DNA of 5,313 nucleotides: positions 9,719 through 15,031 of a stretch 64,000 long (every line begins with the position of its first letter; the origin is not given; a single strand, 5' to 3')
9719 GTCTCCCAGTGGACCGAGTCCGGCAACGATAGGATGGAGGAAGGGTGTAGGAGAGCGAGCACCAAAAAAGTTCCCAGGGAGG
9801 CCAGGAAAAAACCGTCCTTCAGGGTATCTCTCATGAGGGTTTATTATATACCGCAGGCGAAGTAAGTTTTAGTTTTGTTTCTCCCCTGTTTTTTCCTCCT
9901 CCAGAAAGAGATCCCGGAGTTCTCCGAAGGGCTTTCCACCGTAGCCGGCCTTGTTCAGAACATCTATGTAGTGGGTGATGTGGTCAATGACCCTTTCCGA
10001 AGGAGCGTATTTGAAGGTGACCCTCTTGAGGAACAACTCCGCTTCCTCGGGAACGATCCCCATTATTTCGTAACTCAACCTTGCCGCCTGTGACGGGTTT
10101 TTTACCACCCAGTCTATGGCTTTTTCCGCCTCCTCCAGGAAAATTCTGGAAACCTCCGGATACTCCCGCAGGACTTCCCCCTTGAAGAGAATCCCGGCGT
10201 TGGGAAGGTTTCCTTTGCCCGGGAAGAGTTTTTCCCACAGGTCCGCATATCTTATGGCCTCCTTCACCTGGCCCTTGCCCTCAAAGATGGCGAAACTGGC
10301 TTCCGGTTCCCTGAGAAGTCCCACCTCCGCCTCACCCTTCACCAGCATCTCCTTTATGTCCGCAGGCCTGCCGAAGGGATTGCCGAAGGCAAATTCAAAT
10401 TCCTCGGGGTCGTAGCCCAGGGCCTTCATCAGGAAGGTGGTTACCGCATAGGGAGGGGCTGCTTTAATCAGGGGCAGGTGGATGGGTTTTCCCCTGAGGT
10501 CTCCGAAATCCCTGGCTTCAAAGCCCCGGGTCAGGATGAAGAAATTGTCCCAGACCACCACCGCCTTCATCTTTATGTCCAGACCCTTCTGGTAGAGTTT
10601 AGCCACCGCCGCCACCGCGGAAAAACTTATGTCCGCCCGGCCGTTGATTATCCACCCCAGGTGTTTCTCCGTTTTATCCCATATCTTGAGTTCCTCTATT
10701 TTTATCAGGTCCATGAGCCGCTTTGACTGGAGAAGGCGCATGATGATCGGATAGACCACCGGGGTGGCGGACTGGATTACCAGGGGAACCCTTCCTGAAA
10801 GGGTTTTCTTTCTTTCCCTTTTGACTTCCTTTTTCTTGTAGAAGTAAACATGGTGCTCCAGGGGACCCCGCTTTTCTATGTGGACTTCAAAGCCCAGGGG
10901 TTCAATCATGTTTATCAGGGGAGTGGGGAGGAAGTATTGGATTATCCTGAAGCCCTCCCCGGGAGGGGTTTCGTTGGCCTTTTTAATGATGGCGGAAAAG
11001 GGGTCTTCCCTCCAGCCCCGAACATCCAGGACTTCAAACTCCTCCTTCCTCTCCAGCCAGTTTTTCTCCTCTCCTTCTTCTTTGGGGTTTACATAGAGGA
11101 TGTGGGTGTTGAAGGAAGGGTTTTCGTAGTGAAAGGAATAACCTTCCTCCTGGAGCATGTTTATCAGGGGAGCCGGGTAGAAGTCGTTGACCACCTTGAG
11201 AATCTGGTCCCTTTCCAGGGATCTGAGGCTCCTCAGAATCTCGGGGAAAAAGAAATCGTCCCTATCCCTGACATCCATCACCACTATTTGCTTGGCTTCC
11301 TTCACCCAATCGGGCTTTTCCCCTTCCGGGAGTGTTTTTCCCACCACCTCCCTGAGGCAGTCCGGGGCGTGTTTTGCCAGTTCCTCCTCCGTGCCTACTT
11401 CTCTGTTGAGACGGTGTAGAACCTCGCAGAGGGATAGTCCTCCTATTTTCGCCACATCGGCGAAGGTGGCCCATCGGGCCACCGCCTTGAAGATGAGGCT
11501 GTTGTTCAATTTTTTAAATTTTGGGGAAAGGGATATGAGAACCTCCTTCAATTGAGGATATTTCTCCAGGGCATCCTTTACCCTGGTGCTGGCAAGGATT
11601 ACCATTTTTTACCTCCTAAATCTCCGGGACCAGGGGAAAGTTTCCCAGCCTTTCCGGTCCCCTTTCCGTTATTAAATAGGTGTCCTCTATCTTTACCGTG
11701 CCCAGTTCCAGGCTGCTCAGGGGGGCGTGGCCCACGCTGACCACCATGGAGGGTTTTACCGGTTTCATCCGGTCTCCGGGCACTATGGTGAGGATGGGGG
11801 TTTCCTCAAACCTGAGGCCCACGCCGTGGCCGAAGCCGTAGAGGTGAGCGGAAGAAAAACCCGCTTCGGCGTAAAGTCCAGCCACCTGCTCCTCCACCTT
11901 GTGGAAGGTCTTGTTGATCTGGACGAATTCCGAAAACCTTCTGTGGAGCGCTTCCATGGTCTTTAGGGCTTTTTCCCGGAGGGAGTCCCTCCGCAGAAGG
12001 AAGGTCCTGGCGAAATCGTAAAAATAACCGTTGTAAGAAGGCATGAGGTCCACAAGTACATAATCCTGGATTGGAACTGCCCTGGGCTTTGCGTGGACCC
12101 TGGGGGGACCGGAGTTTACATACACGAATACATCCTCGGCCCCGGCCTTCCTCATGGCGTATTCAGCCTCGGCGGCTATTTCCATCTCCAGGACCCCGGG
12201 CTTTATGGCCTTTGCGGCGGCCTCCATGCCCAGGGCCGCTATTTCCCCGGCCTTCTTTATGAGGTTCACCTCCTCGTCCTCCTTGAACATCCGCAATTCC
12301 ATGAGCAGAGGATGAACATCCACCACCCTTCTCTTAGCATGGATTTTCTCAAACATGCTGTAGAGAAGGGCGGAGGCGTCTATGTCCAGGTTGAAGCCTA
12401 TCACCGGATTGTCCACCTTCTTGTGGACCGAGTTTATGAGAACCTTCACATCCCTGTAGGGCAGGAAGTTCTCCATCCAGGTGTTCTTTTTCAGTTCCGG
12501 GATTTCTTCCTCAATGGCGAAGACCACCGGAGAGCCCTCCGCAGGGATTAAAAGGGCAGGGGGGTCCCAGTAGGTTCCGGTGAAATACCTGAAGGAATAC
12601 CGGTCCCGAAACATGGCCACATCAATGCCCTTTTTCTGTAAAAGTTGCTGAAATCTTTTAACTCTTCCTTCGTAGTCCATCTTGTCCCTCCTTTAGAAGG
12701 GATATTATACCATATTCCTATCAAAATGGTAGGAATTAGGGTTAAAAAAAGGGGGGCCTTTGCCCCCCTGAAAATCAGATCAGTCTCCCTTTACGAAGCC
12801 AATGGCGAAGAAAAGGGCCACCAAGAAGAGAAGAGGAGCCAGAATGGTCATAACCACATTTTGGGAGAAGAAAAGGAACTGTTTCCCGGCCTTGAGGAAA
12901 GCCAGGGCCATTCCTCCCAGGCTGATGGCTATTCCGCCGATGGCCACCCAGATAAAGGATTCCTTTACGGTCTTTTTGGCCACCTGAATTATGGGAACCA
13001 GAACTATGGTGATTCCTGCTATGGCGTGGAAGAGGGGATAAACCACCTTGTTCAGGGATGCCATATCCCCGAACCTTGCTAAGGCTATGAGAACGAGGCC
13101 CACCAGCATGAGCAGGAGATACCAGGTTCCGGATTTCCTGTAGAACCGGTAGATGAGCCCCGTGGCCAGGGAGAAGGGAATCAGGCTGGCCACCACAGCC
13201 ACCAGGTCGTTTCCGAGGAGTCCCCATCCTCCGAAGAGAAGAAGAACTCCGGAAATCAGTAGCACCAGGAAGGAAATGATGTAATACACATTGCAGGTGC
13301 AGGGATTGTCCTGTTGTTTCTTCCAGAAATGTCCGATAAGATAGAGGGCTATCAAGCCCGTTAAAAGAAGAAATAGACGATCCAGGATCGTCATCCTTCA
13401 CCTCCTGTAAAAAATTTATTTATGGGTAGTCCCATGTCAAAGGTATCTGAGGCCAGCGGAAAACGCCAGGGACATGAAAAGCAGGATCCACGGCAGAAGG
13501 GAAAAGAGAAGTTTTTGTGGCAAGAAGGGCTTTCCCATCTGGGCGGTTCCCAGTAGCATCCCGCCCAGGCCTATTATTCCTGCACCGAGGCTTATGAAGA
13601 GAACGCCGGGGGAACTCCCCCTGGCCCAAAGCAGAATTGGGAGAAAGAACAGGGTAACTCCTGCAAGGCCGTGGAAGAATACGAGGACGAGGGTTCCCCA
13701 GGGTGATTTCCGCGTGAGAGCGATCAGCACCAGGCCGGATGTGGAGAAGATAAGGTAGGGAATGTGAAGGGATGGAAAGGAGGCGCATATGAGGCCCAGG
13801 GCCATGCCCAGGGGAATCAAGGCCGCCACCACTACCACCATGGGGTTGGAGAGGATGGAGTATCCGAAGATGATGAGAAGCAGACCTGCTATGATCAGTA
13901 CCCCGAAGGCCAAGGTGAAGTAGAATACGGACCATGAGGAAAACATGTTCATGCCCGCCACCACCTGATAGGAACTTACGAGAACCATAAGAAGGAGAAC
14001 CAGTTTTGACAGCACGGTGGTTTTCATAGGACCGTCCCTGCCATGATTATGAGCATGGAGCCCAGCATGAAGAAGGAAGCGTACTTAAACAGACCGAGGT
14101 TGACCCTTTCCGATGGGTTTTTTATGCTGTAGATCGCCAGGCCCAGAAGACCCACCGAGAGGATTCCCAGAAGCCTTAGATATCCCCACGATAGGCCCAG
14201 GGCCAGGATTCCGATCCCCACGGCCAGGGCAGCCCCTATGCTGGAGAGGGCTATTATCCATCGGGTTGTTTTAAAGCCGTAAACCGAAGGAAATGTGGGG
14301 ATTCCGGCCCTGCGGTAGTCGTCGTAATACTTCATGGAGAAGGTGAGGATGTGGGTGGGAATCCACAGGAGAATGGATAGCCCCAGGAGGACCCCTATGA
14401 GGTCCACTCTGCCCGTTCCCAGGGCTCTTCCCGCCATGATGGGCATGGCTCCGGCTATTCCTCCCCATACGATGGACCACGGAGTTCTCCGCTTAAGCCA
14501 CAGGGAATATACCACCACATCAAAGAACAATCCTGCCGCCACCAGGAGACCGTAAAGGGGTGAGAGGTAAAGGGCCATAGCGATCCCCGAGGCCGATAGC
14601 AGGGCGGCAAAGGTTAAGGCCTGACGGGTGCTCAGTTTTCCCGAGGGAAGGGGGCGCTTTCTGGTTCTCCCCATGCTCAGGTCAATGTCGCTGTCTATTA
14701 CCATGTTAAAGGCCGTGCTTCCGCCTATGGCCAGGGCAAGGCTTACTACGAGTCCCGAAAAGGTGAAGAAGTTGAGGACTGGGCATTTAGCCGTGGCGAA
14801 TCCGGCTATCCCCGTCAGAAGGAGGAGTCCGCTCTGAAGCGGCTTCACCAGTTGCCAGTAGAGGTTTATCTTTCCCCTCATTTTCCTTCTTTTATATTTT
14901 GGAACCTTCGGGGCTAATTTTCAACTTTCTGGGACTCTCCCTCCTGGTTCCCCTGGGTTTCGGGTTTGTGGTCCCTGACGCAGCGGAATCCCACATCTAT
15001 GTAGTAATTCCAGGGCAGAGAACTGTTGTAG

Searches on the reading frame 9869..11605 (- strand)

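Call 71: search_protein_families(library=pfam, proteins=[window:9869-11605:-], max_evalue=0.00001)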
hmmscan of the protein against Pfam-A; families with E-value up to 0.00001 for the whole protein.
window:9869-11605:- (578 aa): 2 families
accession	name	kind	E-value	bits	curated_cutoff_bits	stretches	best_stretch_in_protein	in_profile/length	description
PF10006.14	DUF2249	-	2.5e-18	66.1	29.5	2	110-162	2-58/70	Uncharacterized conserved protein (DUF2249)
PF08984.16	DUF1858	-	1.9e-11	44.3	32.2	1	6-62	4-58/59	Domain of unknown function (DUF1858)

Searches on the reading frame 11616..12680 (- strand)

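Call 71: search_protein_families(library=pfam, proteins=[window:11616-12680:-], max_evalue=0.00001)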
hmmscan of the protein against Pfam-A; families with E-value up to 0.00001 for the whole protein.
window:11616-12680:- (354 aa): 2 families
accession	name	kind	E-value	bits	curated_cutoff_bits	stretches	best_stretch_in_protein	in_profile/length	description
PF00557.29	Peptidase_M24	-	4.4e-30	105.5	23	1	140-339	2-208/208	Metallopeptidase family M24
PF01321.24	Creatinase_N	-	1.2e-14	55.4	22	1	6-131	1-127/128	Creatinase/Prolidase N-terminal domain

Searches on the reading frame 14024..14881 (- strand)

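Call 32: search_protein_families(library=pfam, proteins=[window:14024-14881:-], max_evalue=0.0001)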
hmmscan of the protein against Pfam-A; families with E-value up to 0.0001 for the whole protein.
window:14024-14881:- (285 aa): 1 family
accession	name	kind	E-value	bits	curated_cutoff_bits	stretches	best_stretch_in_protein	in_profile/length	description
PF01040.23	UbiA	-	7.3e-53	179.9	34.2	1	20-260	1-239/250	UbiA prenyltransferase family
